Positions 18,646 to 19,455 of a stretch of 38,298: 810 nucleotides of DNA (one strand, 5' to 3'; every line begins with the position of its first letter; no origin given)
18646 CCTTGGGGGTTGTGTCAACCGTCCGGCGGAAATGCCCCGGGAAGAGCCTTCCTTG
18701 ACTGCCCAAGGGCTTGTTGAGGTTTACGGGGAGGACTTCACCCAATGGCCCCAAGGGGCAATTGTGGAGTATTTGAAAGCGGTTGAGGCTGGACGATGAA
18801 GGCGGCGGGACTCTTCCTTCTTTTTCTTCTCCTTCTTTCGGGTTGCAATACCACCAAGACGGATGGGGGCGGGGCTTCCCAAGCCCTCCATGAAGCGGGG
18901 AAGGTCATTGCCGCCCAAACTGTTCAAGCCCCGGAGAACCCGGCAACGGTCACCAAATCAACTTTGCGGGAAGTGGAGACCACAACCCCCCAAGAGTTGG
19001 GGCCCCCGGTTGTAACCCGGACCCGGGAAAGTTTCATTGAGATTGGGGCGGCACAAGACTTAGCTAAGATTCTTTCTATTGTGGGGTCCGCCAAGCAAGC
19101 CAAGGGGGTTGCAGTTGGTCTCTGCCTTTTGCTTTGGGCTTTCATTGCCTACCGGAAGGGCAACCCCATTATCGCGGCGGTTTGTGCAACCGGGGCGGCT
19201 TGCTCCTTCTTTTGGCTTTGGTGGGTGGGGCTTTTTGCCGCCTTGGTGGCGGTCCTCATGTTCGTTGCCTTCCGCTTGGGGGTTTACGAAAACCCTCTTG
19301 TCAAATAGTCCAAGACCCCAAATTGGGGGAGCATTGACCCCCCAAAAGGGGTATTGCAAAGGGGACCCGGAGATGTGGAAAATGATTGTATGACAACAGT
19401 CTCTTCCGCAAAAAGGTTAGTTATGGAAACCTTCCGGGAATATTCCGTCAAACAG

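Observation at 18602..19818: Two lipoproteins and a coiled-coil membrane protein sit between the fibre and tip genes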

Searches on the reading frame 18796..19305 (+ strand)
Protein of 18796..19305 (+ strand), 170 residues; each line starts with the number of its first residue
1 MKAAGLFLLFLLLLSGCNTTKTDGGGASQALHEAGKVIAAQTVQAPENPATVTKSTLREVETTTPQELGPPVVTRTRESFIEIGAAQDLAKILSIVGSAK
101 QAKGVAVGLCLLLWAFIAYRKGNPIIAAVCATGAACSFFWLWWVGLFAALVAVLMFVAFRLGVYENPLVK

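Call 5: search_protein_families(library=phrogs, proteins=[window:18796-19305:+], max_evalue=0.01)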
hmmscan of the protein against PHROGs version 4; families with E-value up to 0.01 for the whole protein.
window:18796-19305:+ (170 aa): 0 families

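Call 6: search_protein_families(library=pfam, proteins=[window:18796-19305:+], max_evalue=0.01)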
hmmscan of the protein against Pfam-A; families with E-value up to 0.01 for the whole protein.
window:18796-19305:+ (170 aa): 0 families

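Call 10: find_related_loci(query=window:18796-19305:+, collection=viral_contigs, flank=10000)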
Query window:18796-19305:+ (170 aa) in viral_contigs; peptide patterns used: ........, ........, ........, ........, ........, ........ (x = any residue, [..] = any of these).
21 stretches matched a pattern, but none encodes a relative of the query by tblastn (E <= 1e-3).

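Call 12: find_encoding_contigs(protein=window:18796-19305:+, flank=10000)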
Protein window:18796-19305:+ (170 aa): 4 contigs read that carry it; 4 places shown.
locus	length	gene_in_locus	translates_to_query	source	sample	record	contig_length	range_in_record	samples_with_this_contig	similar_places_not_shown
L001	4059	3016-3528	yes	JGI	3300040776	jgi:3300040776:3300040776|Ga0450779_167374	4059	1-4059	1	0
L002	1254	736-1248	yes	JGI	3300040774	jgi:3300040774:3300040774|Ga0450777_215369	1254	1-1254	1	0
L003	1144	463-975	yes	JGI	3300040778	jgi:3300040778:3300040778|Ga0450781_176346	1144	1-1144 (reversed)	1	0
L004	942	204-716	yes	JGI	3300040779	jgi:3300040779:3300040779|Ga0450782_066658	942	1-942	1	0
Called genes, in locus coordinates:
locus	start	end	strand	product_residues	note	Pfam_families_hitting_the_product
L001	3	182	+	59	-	?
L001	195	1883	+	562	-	-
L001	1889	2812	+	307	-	-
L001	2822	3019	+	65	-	-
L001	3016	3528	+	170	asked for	-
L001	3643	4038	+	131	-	-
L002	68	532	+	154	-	-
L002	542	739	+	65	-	-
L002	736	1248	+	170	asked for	-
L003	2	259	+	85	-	?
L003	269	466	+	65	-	-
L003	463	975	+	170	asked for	-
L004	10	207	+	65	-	-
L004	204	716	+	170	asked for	-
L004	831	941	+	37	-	?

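Call 13: find_homologous_proteins(query=window:18796-19305:+, max_evalue=0.01)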
Query window:18796-19305:+ (170 aa): 1 proteins with E <= 0.01 among 500 candidates.
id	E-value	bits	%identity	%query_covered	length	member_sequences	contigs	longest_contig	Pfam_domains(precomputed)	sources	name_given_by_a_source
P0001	6.7e-67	243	100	67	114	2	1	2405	-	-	-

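Call 34: search_protein_representatives(protein=window:18796-19305:+)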
Query: 170 residues. Proteins with E-value up to 0.001 (for the whole library): 40; up to 1e-10: 19; up to 1e-30: 1. The best 40 are listed.
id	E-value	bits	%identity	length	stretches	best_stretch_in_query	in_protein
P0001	2.1e-67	242.5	100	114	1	57-170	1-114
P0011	7.2e-23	97.8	38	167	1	8-168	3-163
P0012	1.5e-18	83.8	32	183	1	6-167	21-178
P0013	2.0e-18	83.3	42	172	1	7-156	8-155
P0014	4.2e-18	82.2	36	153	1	7-165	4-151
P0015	9.7e-16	74.6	31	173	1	4-165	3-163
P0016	1.1e-15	74.4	35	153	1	10-156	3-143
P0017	9.7e-15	71.3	35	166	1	8-163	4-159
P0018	2.2e-14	70.2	34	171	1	7-161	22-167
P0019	8.8e-14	68.2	34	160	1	6-161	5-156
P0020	1.4e-13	67.6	42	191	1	5-168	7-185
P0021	1.8e-13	67.2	35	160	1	9-151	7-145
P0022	1.8e-13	67.2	36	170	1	7-162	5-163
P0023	1.6e-12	64.1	33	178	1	4-166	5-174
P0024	2.8e-12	63.3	29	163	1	6-164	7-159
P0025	1.4e-11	61.1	40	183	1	7-160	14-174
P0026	2.3e-11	60.3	36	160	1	9-164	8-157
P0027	4.3e-11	59.5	36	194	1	7-161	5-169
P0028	5.2e-11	59.2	33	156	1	8-162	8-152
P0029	3.0e-10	56.7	33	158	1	9-154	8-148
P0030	4.6e-10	56.1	35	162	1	10-160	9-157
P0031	1.4e-09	54.6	35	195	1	3-167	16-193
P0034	1.6e-08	51.1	34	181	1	4-162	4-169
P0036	5.5e-08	49.3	29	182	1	11-161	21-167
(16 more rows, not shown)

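Call 36: search_protein_families(library=phrogs, alignment_id=A1, max_evalue=0.01)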
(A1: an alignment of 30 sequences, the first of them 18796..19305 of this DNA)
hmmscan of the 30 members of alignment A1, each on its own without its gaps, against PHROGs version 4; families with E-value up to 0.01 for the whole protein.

A. member 1, window:18796-19305:+ (170 aa): 0 families

B. families by the number of members that match (of 30 scanned): 6 families
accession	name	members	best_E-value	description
phrog_3198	-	2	0.0006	Rz-like spanin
phrog_456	-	2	0.0025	Rz-like spanin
phrog_28346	-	1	0.00012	-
phrog_11621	-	1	0.00072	Rz-like spanin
phrog_37616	-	1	0.0048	head-tail connector protein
phrog_3996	-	1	0.0063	membrane protein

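Call 37: find_encoding_contigs(protein=P0011, flank=10000, max_places=2)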
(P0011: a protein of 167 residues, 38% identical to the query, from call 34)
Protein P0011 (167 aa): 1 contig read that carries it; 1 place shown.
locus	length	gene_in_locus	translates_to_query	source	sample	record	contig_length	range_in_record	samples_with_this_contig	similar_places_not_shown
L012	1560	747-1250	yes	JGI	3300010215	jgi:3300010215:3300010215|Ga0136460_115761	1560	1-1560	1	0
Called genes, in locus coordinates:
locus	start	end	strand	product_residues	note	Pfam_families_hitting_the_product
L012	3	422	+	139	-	?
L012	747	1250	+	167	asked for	-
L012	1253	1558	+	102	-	?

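Call 38: list_cluster_members(proteins=[P0012, P0013, P0014, P0015, P0016, P0017, P0018, P0019, P0020, P0021])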
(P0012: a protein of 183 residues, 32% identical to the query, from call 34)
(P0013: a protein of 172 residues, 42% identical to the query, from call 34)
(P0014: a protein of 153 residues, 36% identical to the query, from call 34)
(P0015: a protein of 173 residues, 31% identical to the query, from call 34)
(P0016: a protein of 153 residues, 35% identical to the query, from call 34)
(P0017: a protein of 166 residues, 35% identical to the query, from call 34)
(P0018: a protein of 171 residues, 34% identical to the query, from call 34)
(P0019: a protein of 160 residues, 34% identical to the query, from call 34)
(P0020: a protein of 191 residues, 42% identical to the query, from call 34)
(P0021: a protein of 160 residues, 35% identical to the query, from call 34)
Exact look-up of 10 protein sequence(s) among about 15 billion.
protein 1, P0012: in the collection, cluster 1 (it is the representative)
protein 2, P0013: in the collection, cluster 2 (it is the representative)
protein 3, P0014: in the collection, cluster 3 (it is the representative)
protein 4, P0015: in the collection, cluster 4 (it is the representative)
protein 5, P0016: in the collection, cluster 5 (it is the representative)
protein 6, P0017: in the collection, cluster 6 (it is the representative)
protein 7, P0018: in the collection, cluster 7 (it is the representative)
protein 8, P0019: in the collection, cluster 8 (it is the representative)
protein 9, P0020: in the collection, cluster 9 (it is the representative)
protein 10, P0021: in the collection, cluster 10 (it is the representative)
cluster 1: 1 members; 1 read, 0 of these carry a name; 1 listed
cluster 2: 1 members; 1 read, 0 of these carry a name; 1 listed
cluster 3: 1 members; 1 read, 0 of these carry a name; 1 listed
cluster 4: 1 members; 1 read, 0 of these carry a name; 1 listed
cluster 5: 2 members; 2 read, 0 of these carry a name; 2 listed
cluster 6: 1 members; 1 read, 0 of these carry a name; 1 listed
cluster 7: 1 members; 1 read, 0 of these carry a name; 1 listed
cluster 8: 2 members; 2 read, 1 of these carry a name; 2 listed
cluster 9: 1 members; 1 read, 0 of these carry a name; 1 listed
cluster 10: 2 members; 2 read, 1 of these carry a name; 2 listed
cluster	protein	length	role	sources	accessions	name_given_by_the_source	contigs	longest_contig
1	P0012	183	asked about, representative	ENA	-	-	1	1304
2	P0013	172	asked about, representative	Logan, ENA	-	-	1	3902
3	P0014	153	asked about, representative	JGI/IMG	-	-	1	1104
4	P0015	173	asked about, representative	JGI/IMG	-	-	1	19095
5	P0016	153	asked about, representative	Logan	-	-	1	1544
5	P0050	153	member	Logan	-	-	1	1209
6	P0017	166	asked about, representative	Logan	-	-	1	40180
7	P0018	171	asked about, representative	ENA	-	-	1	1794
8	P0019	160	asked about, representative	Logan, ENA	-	-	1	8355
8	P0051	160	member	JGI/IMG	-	hypothetical protein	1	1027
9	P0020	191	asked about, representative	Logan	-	-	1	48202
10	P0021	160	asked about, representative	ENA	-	-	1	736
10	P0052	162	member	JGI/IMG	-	hypothetical protein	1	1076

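Call 39: find_encoding_contigs(protein=P0017, flank=10000, max_places=1)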
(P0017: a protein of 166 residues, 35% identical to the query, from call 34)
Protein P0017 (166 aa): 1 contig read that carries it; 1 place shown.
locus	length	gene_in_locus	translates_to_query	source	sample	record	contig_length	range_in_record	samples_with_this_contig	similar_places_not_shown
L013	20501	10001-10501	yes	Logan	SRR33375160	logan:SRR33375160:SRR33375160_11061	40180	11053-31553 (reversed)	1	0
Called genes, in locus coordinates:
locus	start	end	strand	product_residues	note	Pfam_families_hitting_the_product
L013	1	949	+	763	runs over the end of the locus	-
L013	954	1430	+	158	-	-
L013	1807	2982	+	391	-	-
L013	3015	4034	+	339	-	PF17236:SU10_MCP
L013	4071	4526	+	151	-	-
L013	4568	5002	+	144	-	-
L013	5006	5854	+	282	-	-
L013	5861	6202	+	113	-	-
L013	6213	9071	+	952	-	-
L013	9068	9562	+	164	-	-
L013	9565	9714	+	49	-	-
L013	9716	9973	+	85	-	-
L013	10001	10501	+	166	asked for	-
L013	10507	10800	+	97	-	-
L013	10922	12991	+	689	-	-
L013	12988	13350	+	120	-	-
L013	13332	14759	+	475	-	-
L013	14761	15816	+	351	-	-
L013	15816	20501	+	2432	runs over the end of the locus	PF04002:RadC (weak)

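Call 40: find_encoding_contigs(protein=P0020, flank=10000, max_places=1)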
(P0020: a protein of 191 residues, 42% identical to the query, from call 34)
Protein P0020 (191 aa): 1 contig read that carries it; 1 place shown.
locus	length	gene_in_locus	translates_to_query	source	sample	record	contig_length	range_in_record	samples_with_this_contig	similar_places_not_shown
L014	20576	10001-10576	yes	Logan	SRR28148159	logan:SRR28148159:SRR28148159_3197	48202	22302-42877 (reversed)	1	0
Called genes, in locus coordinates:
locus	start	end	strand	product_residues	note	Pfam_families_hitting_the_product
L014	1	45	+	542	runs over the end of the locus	PF09039:HTH_Tnp_Mu_2, PF02914:DDE_2, PF09299:Mu-transpos_C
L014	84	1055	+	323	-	PF13401:AAA_22, PF09077:Phage-MuB_C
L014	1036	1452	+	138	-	-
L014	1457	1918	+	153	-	-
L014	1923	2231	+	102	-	-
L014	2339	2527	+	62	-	-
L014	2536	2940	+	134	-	-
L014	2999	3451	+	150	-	-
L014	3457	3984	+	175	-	PF07352:Phage_Mu_Gam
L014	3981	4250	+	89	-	-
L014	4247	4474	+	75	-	-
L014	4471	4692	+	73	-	-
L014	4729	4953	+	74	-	-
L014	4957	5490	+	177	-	PF14791:DNA_pol_B_thumb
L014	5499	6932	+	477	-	PF00772:DnaB, PF03796:DnaB_C, PF13481:AAA_25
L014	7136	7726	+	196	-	PF06252:GemA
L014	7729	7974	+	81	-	-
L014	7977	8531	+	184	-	PF08765:Mor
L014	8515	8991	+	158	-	PF04266:ASCH (weak)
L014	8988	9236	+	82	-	-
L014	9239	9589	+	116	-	-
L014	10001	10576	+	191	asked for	-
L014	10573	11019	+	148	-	-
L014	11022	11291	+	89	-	-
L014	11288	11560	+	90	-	-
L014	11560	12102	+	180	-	PF11985:Phage_Mu_Gp27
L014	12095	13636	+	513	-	-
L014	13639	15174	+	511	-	PF06074:Portal_Mu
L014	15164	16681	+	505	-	PF04233:Phage_Mu_F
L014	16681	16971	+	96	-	-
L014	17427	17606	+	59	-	-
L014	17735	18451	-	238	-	PF00590:TP_methylase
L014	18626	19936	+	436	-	PF00275:EPSP_synthase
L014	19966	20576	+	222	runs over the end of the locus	PF02224:Cytidylate_kin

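Call 41: find_encoding_contigs(protein=P0015, flank=10000, max_places=1)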
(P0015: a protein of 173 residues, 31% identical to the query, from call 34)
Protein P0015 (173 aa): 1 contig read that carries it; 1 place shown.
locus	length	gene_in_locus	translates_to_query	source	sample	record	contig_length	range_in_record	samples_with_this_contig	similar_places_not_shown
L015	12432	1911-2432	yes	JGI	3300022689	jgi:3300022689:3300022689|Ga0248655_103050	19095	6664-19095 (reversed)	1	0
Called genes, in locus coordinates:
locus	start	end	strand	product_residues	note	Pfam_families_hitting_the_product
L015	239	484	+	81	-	-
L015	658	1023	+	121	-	-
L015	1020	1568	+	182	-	-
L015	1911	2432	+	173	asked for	-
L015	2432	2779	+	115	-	-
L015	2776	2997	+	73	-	-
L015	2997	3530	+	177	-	-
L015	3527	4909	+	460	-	PF03237:Terminase_6N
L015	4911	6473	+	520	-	PF06074:Portal_Mu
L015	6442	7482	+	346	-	PF10123:Mu-like_Pro_N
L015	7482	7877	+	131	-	-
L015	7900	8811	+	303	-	-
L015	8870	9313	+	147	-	PF07030:Phage_Mu_Gp36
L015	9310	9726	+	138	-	-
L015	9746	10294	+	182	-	-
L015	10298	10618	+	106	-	-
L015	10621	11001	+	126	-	-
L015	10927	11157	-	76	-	-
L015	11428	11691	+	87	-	-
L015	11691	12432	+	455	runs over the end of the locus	-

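Call 43: search_protein_families(library=phrogs, proteins=[L013:9068-9559:+, L013:10507-10797:+, L014:10573-11016:+, L015:658-1020:+, L015:1020-1565:+, L015:2432-2776:+], max_evalue=0.05)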
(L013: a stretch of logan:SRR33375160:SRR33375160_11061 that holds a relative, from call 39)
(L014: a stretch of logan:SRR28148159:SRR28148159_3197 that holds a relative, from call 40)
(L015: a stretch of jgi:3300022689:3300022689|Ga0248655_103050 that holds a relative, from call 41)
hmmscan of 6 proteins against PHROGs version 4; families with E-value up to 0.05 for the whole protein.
L013:9068-9559:+ (164 aa): 0 families

L013:10507-10797:+ (97 aa): 1 family
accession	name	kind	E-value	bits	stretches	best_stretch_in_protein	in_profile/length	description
phrog_33111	-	unknown function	0.016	16.4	1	13-51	10-44/61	-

L014:10573-11016:+ (148 aa): 0 families

L015:658-1020:+ (121 aa): 1 family
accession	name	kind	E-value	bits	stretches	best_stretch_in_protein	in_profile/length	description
phrog_33772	-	unknown function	1.8e-24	87.7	1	6-120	12-126/136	-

L015:1020-1565:+ (182 aa): 2 families
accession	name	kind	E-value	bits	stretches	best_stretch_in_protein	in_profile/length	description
phrog_24550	-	unknown function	2.8e-22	80.3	1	1-162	2-160/185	-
phrog_13156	-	unknown function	0.0074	16.9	1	6-85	7-85/198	-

L015:2432-2776:+ (115 aa): 0 families

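Call 44: search_protein_families(library=pfam, proteins=[L013:9068-9559:+, L013:10507-10797:+, L014:10573-11016:+, L015:658-1020:+, L015:1020-1565:+, L015:2432-2776:+], max_evalue=0.05)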
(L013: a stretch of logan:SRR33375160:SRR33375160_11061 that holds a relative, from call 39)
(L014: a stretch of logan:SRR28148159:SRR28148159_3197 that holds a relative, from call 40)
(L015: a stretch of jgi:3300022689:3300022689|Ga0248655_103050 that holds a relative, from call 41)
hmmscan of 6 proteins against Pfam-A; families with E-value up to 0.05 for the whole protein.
L013:9068-9559:+ (164 aa): 1 family
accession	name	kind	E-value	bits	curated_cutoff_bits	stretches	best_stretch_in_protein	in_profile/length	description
PF02018.23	CBM_4_9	-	0.016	16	25.9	1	23-94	3-76/136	Carbohydrate binding domain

L013:10507-10797:+ (97 aa): 0 families

L014:10573-11016:+ (148 aa): 2 families
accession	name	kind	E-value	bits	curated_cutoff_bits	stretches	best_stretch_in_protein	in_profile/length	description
PF08376.15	NIT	-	0.016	16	24.9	1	69-135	23-83/239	Nitrate and nitrite sensing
PF11740.13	KfrA_N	-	0.022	15.9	26.1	0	26-136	19-111/113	Plasmid replication region DNA-binding N-term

L015:658-1020:+ (121 aa): 0 families

L015:1020-1565:+ (182 aa): 0 families

L015:2432-2776:+ (115 aa): 0 families

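Call 49: search_dna_similar(query=window:18796-19305:+, collection=phages, mode=protein, max_evalue=1, max_rows=25)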
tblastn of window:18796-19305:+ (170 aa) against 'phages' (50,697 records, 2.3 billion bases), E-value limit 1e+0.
No match.

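Call 50: search_dna_similar(query=P0013, collection=phages, mode=protein, max_evalue=1, max_rows=25)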
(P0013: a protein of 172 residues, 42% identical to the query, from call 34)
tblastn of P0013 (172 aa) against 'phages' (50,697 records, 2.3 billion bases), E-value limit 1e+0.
No match.

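Call 62: list_cluster_members(proteins=[P0022, P0023, P0024, P0025, P0026, P0027, P0028, P0029, P0030, P0031])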
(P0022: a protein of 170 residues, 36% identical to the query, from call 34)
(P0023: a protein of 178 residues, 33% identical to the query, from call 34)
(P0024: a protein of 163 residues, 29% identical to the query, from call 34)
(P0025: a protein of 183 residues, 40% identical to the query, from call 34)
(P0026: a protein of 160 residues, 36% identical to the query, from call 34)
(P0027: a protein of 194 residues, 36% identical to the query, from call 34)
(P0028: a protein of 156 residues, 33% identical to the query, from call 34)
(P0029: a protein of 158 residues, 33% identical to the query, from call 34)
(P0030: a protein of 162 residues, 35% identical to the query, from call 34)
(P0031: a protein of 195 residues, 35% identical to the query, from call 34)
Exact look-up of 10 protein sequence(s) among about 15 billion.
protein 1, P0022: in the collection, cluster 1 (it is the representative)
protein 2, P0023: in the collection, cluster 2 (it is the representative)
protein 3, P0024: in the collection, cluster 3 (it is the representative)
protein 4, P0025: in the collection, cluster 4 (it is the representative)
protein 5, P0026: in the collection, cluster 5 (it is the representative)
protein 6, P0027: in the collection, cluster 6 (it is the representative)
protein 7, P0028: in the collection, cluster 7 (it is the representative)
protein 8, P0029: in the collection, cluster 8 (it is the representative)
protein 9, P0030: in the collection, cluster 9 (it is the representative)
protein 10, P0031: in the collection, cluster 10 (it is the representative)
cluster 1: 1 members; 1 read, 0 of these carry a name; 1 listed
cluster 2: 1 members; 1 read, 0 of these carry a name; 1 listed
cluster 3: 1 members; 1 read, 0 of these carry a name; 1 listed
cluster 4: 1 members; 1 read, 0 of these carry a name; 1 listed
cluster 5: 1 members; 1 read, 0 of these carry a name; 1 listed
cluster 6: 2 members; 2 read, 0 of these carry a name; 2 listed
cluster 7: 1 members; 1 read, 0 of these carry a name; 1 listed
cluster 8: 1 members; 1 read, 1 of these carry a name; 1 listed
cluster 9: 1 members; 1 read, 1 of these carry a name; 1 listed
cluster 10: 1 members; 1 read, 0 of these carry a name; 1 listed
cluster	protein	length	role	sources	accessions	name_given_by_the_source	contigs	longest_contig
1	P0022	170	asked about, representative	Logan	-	-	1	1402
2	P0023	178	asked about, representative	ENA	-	-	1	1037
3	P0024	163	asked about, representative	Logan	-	-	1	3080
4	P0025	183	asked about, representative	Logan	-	-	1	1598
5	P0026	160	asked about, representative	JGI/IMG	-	-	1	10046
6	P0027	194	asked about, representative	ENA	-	-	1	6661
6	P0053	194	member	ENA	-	-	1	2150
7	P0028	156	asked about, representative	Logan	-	-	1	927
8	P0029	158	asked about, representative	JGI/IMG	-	hypothetical protein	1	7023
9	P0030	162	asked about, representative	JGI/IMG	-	Ca2+-dependent lipid-binding protein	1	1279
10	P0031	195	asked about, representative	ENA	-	-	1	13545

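Call 63: find_encoding_contigs(protein=P0031, flank=8000, max_places=1)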
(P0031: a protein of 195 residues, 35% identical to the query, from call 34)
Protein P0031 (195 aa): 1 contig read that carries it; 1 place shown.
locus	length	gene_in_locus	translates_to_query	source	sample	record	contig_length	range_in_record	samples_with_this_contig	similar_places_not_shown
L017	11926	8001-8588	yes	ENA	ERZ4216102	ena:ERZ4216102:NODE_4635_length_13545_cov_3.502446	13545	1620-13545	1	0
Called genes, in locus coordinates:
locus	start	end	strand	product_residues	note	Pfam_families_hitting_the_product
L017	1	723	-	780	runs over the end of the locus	?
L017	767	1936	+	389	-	-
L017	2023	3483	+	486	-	-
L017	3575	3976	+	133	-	-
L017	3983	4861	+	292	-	-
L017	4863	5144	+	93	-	-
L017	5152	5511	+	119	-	-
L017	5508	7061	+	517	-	PF12789:PTR (weak)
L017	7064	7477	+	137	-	-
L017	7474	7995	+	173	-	-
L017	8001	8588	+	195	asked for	-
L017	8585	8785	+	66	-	-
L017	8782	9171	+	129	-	-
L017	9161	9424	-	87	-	-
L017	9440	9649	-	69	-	-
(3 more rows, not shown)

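Call 64: find_encoding_contigs(protein=P0026, flank=8000, max_places=1)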
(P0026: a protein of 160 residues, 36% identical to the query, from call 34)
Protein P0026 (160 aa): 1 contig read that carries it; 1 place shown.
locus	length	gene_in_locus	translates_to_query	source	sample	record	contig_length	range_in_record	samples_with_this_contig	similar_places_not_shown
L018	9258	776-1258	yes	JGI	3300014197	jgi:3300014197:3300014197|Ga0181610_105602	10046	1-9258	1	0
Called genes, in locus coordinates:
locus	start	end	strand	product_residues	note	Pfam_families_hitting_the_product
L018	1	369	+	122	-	?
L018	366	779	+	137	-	-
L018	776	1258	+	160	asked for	-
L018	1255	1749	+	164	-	-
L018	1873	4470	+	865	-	-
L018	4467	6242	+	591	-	PF09931:Phage_phiJL001_Gp84_N, PF09356:Phage_BR0599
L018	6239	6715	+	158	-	PF00877:NLPC_P60 (weak)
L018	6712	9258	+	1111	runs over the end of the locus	?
